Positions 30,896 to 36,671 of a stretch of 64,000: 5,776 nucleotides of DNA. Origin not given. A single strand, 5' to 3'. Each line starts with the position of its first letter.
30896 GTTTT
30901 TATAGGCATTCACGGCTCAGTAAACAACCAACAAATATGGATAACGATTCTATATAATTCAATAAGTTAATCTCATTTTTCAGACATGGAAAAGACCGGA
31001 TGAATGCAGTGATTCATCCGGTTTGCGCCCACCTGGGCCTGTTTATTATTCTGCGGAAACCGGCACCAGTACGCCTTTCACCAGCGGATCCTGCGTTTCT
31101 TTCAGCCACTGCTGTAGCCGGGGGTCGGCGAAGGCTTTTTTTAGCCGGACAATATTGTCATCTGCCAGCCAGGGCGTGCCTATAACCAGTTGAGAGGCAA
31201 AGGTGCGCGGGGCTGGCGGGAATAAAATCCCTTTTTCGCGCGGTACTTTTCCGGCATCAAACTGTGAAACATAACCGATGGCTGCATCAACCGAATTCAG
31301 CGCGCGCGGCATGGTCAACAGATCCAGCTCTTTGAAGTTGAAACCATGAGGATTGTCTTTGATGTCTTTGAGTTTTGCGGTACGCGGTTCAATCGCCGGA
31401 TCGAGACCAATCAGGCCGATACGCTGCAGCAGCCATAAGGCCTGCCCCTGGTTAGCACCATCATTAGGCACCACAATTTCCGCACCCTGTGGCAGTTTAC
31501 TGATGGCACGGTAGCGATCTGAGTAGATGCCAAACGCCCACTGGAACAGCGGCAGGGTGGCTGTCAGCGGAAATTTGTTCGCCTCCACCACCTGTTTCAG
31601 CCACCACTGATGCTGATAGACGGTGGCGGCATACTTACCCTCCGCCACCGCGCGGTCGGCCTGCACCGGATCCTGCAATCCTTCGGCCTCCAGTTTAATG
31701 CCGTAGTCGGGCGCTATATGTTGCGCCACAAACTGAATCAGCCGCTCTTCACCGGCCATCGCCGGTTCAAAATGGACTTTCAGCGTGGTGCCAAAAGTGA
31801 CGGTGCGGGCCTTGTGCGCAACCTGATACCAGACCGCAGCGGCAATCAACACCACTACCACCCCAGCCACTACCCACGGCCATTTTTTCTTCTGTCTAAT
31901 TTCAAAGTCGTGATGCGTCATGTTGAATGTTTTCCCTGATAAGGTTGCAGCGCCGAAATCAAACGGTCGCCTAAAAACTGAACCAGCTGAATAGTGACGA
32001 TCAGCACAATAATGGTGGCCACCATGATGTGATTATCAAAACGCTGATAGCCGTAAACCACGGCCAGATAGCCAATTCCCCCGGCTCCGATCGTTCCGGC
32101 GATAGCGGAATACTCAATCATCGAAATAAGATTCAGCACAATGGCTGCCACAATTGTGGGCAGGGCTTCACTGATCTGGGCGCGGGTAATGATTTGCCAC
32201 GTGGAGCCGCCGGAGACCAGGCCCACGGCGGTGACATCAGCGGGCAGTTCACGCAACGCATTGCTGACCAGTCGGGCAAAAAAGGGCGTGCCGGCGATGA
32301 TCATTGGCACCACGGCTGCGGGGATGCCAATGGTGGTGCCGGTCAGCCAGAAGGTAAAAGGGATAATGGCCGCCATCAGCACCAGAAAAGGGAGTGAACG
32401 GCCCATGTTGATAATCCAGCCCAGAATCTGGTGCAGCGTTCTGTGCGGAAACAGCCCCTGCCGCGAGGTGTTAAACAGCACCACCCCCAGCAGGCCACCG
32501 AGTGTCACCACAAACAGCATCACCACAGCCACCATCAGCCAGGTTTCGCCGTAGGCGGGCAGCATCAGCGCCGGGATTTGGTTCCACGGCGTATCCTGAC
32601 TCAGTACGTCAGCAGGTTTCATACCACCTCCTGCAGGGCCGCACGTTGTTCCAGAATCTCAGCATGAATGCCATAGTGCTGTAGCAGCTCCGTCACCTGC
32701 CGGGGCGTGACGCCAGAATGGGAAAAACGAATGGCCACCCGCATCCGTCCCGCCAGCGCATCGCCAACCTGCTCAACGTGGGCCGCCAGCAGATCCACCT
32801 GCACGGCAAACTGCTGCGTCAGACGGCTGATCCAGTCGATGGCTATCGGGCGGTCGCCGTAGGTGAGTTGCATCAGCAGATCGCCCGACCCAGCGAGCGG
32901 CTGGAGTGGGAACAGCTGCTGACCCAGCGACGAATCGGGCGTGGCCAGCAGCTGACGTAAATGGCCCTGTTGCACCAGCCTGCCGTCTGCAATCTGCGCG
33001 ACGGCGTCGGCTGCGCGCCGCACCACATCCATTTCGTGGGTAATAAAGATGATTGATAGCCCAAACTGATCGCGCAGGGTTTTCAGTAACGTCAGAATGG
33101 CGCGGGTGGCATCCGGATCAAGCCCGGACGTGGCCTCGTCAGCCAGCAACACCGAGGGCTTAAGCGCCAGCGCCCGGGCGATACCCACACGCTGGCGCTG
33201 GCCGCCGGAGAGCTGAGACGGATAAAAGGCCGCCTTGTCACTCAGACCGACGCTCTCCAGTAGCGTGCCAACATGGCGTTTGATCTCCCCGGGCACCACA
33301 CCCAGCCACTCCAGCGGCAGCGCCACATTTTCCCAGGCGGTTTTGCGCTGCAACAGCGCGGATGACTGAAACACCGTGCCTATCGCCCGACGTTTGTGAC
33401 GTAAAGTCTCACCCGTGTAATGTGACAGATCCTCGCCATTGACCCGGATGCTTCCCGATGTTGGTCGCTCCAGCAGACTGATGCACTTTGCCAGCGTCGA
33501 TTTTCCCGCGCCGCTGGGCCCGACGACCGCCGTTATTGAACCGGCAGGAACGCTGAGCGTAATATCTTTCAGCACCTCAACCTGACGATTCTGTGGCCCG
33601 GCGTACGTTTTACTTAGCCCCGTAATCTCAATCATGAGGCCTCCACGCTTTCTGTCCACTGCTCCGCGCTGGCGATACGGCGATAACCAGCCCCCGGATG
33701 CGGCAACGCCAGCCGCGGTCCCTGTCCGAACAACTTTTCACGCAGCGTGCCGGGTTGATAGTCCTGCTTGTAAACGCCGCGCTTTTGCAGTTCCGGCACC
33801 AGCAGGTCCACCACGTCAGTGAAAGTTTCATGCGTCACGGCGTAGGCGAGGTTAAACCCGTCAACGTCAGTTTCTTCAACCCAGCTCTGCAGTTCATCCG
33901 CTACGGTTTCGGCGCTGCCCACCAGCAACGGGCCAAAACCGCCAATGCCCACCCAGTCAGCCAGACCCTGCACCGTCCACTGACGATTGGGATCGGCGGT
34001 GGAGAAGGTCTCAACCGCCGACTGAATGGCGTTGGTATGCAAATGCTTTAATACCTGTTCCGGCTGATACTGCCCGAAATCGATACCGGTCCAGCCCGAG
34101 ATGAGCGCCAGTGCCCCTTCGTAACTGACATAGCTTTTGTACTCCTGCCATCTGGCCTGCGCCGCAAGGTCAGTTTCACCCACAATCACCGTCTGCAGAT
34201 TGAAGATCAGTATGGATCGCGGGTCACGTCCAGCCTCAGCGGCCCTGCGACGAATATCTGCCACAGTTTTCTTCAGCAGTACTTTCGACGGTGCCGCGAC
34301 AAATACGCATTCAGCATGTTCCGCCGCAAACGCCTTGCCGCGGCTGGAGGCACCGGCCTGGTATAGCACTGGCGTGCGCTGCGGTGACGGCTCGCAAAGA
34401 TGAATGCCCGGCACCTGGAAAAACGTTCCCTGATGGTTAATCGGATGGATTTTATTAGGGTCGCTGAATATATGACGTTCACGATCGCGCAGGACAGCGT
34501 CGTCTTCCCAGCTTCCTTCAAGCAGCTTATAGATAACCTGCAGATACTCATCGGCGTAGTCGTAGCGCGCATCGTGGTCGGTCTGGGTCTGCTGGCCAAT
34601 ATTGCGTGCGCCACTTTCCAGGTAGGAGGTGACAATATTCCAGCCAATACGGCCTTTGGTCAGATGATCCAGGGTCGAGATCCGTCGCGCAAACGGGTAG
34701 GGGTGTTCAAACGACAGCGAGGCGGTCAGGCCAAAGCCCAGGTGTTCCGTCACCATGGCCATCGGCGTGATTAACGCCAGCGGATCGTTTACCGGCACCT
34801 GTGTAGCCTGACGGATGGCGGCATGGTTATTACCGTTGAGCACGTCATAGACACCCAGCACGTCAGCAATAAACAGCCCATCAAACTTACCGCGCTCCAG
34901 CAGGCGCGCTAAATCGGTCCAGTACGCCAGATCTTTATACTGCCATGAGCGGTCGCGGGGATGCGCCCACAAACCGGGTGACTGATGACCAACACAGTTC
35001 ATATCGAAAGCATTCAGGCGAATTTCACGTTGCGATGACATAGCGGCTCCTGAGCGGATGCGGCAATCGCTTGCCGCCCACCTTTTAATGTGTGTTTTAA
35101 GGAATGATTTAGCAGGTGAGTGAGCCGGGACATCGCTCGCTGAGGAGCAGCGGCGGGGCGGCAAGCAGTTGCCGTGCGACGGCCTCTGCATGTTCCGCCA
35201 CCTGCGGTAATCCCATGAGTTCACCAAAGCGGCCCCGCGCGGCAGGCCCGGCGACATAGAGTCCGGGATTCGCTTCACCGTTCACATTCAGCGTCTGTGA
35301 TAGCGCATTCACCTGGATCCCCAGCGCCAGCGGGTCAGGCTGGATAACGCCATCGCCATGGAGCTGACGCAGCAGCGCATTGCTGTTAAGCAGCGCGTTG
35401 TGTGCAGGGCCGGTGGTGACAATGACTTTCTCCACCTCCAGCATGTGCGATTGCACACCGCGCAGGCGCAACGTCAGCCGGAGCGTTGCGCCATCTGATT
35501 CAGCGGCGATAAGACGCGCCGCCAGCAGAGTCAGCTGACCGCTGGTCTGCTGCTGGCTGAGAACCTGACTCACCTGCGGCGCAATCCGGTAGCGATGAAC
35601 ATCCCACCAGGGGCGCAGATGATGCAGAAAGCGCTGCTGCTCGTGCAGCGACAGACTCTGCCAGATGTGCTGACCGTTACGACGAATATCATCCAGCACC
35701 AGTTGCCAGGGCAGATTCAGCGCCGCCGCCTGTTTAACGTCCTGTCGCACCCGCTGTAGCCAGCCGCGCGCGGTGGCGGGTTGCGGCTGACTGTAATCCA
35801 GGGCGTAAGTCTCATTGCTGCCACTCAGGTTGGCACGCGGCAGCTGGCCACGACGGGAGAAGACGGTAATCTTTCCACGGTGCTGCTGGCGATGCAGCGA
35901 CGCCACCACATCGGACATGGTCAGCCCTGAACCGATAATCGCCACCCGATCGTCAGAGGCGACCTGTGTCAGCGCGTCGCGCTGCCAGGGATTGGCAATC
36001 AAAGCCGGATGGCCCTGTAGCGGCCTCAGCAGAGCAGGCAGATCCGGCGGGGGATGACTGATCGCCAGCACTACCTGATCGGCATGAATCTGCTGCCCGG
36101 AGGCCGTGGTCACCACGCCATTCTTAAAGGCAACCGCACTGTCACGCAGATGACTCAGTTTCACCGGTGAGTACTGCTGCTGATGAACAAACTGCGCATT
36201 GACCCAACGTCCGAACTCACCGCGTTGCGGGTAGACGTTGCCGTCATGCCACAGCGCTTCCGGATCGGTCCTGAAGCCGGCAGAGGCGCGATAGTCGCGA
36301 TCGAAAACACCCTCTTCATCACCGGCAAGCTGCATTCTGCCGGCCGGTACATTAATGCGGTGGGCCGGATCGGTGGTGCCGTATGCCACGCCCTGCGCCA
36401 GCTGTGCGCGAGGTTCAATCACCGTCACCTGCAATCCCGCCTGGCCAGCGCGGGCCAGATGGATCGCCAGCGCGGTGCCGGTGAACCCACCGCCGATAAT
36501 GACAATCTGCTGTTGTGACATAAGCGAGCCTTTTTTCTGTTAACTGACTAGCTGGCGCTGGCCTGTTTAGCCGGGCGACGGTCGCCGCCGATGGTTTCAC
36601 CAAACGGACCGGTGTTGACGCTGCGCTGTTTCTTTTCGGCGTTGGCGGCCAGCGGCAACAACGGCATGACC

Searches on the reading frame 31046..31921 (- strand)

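Call 39: search_protein_families(library=pfam, proteins=[window:31046-31921:-], max_evalue=0.00001)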
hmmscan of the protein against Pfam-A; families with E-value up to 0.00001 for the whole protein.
window:31046-31921:- (291 aa): 1 family
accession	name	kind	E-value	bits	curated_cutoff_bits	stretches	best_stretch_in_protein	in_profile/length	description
PF03180.19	Lipoprotein_9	-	3.5e-38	131.6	27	1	57-278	8-229/236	NlpA lipoprotein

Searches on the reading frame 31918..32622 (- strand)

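Call 39: search_protein_families(library=pfam, proteins=[window:31918-32622:-], max_evalue=0.00001)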
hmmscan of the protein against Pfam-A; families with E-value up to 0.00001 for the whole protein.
window:31918-32622:- (234 aa): 1 family
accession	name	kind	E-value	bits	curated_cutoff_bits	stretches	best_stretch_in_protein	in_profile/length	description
PF00528.27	BPD_transp_1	-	5.9e-16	59.2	26.4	1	57-221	10-178/184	Binding-protein-dependent transport system inner membrane component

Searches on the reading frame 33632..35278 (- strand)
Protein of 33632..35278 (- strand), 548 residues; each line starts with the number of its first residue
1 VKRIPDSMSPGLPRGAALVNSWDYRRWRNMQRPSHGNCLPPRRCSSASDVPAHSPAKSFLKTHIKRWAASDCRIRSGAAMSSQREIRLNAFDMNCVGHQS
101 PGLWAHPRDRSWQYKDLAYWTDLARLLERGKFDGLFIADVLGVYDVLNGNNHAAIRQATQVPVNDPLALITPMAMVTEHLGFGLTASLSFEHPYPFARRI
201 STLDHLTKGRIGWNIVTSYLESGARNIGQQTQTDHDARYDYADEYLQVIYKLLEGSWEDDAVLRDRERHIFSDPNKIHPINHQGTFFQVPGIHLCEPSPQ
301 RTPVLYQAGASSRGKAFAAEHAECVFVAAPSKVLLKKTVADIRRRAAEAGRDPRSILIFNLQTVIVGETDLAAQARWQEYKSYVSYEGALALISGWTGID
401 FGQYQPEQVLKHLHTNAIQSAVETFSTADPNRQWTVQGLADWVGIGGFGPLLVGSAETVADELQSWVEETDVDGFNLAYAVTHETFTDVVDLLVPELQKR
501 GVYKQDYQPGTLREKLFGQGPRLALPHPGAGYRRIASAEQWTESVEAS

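Call 4: search_protein_families(library=pfam, proteins=[window:33632-35278:-], max_evalue=0.01)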
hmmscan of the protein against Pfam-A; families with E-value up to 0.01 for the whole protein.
window:33632-35278:- (548 aa): 1 family
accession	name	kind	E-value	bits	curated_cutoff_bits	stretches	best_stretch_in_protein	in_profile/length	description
PF00296.26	Bac_luciferase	-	3.2e-41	142.2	27.9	1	107-468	19-309/314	Luciferase-like monooxygenase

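Call 5: search_protein_families(library=ncbifam, proteins=[window:33632-35278:-], max_evalue=0.001)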
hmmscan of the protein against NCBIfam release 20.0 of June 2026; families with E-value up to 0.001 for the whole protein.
window:33632-35278:- (548 aa): 10 families
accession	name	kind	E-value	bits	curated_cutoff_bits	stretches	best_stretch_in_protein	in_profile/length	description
TIGR03860.1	FMN_nitrolo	subfamily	4.8e-171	569.2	279.7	1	88-515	1-422/422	NtaA/DmoA family FMN-dependent monooxygenase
NF001939.1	PRK00719.1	subfamily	2.6e-21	75.9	510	1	163-502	52-351/373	alkanesulfonate monooxygenase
TIGR03619.1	F420_Rv2161c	subfamily_domain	1.5e-20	73.8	166.9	1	122-368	2-224/247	TIGR03619 family F420-dependent LLM class oxidoreductase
TIGR03565.1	alk_sulf_monoox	equivalog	1.5e-19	70.2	518.2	1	161-496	50-345/346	FMNH2-dependent alkanesulfonate monooxygenase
TIGR03612.1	RutA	equivalog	6.5e-19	68.6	498.3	2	281-393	161-271/355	pyrimidine utilization protein A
TIGR04021.1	LLM_DMSO2_sfnG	equivalog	6e-18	65.3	382.95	1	188-374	85-246/350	dimethylsulfone monooxygenase SfnG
TIGR03560.1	F420_Rv1855c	subfamily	1e-10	41.8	231.4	1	157-255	43-141/227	TIGR03560 family F420-dependent LLM class oxidoreductase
TIGR03621.1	F420_MSMEG_2516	subfamily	6.2e-07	28.8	213.15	1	165-332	41-180/295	TIGR03621 family F420-dependent LLM class oxidoreductase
TIGR03571.1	lucif_BA3436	subfamily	7.7e-06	25.4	303.9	1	114-211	27-115/304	TIGR03571 family LLM class oxidoreductase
TIGR03857.1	F420_MSMEG_2249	hypoth_equivalog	0.00016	21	218.4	1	280-412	129-266/329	TIGR03857 family LLM class F420-dependent oxidoreductase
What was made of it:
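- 33632..35041 (-): NtaA/DmoA-family FMN-dependent monooxygenase (likely start 35041). TIGR03860 at 569 bits (call 5).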

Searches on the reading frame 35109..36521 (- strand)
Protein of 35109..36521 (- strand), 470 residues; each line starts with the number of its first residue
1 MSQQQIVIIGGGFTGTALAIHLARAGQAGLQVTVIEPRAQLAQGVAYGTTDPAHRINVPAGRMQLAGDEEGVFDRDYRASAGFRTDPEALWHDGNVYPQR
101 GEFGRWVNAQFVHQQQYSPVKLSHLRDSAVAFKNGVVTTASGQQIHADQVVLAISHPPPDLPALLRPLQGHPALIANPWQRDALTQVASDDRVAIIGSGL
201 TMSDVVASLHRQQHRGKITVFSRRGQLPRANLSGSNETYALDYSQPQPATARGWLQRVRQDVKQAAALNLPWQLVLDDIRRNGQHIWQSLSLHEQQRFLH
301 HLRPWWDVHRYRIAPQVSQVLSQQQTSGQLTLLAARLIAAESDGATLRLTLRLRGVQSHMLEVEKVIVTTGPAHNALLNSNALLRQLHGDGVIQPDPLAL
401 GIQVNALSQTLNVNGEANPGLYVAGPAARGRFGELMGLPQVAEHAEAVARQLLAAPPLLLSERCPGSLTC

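Call 4: search_protein_families(library=pfam, proteins=[window:35109-36521:-], max_evalue=0.01)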
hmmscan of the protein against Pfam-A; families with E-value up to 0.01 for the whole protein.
window:35109-36521:- (470 aa): 13 families
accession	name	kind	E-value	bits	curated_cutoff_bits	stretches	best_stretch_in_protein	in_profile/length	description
PF13454.12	NAD_binding_9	-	6.2e-27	94.9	21.8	1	7-156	1-154/155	FAD-NAD(P)-binding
PF07992.20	Pyr_redox_2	-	3.2e-11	43.7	26.1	1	5-227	2-177/291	Pyridine nucleotide-disulphide oxidoreductase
PF13434.12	Lys_Orn_oxgnase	-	4e-09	36.5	21.3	1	96-231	90-229/339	L-lysine 6-monooxygenase/L-ornithine 5-monooxygenase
PF01266.30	DAO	-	3.3e-07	30.6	27.9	1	6-51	2-44/353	FAD dependent oxidoreductase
PF13450.12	NAD_binding_8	-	4.9e-07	30.4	21.9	1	8-63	1-52/68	NAD(P)-binding Rossmann-like domain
PF00070.33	Pyr_redox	-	3.7e-06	27.8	22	1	6-42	2-35/82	Pyridine nucleotide-disulphide oxidoreductase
PF00890.30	FAD_binding_2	-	0.00013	21.7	20.4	0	6-40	2-33/414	FAD binding domain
PF03435.24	Sacchrp_dh_NADP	-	0.00068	20.4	25.1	0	6-46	1-40/129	Saccharopine dehydrogenase NADP binding domain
PF01488.26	Shikimate_DH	-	0.0013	19.3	24.3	0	188-224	10-45/138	Shikimate / quinate 5-dehydrogenase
PF05834.18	Lycopene_cycl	-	0.0039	16.8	23.4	1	6-42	2-37/380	Lycopene cyclase protein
PF04820.20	Trp_halogenase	-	0.0082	15.5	21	0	5-45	1-42/458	Tryptophan halogenase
PF03807.23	F420_oxidored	-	0.0087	17.1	21.6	0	5-36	1-31/94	NADP oxidoreductase coenzyme F420-dependent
PF21799.2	MurD-like_N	-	0.0091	16.7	27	0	5-41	2-35/88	Mur ligase MurD-like, N-terminal domain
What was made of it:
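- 35109..36521 (-): FAD/NAD(P)-binding protein (NAD_binding_9), an invariable partner of ssuD at this locus. PF13454 at 95 bits (call 4).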

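Call 5: search_protein_families(library=ncbifam, proteins=[window:35109-36521:-], max_evalue=0.001)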
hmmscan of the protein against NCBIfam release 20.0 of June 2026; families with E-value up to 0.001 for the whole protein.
window:35109-36521:- (470 aa): 12 families
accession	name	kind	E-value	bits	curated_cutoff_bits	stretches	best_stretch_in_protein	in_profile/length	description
NF042949.2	3PPDioc_HcaD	equivalog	1.5e-06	27.2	450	0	192-263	3-74/386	3-phenylpropionate/cinnamic acid dioxygenase ferredoxin--NAD(+) reductase subunit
NF003437.0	PRK04965.1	equivalog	1.7e-06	27.3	392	0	3-42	141-177/378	NADH:flavorubredoxin reductase NorW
NF004356.0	PRK05732.1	equivalog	5.6e-06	25.4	384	1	2-40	2-40/395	2-octaprenyl-6-methoxyphenyl hydroxylase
NF002480.1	PRK01747.1-1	equivalog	1.3e-05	23.8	540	1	3-44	248-286/645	bifunctional tRNA (5-methylaminomethyl-2-thiouridine)(34)-methyltransferase MnmC2/FAD-dependent 5-carboxymethylaminomethyl-2-thiouridine(34)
TIGR03197.1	MnmC_Cterm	equivalog_domain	2.9e-05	23.3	174.2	1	6-44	2-37/400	FAD-dependent 5-carboxymethylaminomethyl-2-thiouridine(34) oxidoreductase MnmC1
TIGR01790.1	carotene-cycl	subfamily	3e-05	23.4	209.5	1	6-156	2-138/387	lycopene cyclase family protein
NF007286.0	PRK09754.1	equivalog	0.00014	20.8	447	0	193-264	6-77/400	phenylpropionate dioxygenase ferredoxin reductase subunit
TIGR01988.1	Ubi-OHases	subfamily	0.0002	20.3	224.65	1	6-42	2-36/387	ubiquinone biosynthesis hydroxylase, UbiH/UbiF/VisC/COQ6 family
NF005790.0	PRK07608.1-5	equivalog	0.00024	19.9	576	0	3-45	2-41/389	UbiH/UbiF family hydroxylase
NF005313.0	PRK06847.1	subfamily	0.00033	19.7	372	1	3-41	4-39/375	hypothetical protein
TIGR02734.1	crtI_fam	subfamily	0.00047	19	238.1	1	6-41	1-33/504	phytoene desaturase family protein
NF009472.0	PRK12834.1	equivalog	0.00058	18.4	476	0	3-91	4-89/550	FAD-binding dehydrogenase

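Call 72: search_solved_structures(query=window:35109-36521:-, max_evalue=0.01)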
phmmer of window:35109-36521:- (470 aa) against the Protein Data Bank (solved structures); distinct sequences matched with E-value up to 0.01: 1.
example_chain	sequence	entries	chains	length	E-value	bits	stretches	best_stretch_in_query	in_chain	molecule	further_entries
9nns_A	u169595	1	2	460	0.0053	19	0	125-236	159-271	L-lysine N6-monooxygenase MbtG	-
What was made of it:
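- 35109..36521 (-): No close solved structure (call 72).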
